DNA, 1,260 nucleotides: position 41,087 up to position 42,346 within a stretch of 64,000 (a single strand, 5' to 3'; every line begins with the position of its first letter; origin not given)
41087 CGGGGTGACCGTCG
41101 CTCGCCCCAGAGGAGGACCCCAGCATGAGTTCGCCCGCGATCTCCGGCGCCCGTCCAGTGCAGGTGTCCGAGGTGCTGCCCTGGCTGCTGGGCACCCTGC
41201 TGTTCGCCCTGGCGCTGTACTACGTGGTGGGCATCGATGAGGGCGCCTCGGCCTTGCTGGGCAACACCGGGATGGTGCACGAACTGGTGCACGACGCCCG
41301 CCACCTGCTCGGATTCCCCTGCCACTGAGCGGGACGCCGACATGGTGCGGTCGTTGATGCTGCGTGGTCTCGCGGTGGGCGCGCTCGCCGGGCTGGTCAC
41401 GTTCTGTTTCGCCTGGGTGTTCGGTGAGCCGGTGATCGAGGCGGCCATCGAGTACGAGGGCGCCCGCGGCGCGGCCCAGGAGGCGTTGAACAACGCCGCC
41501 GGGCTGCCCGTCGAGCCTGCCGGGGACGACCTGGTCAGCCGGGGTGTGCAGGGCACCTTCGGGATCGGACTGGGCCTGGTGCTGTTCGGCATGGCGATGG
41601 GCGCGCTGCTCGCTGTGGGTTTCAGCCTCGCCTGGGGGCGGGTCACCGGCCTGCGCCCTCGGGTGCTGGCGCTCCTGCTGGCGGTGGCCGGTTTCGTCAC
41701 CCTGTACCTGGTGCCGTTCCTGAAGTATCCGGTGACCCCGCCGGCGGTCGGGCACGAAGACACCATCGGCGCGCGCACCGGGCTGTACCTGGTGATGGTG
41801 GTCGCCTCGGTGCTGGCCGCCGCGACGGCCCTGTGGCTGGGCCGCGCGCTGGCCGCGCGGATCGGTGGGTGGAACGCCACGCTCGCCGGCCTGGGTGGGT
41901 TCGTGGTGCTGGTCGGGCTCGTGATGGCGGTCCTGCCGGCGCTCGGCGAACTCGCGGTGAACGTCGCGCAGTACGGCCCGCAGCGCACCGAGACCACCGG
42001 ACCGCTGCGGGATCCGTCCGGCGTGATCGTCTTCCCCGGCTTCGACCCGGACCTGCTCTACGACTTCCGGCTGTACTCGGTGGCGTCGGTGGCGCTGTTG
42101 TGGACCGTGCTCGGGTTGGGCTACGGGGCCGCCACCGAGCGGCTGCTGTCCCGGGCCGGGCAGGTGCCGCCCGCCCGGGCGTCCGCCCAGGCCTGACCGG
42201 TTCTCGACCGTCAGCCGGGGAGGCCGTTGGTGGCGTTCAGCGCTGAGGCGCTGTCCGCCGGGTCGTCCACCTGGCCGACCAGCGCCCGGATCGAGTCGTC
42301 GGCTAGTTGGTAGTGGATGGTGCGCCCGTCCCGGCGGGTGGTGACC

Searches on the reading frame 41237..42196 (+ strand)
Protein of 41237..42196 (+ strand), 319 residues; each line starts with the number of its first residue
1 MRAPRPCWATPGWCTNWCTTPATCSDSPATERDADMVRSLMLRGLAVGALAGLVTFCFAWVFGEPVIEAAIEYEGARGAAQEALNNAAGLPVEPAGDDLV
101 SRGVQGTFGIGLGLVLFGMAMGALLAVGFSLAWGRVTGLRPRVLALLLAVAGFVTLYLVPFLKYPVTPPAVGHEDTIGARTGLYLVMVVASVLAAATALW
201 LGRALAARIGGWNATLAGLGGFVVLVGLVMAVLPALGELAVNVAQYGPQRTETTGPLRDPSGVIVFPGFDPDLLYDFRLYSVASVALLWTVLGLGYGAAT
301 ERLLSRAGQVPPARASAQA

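Call 79: search_protein_families(library=pfam, proteins=[window:41237-42196:+], max_evalue=0.00001)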
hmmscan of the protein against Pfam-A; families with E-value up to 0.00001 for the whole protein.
window:41237-42196:+ (319 aa): 1 family
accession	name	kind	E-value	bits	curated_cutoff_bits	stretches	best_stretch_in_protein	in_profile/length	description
PF09490.15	CbtA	-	4.5e-69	233.4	30.7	1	38-300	2-238/239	Probable cobalt transporter subunit (CbtA)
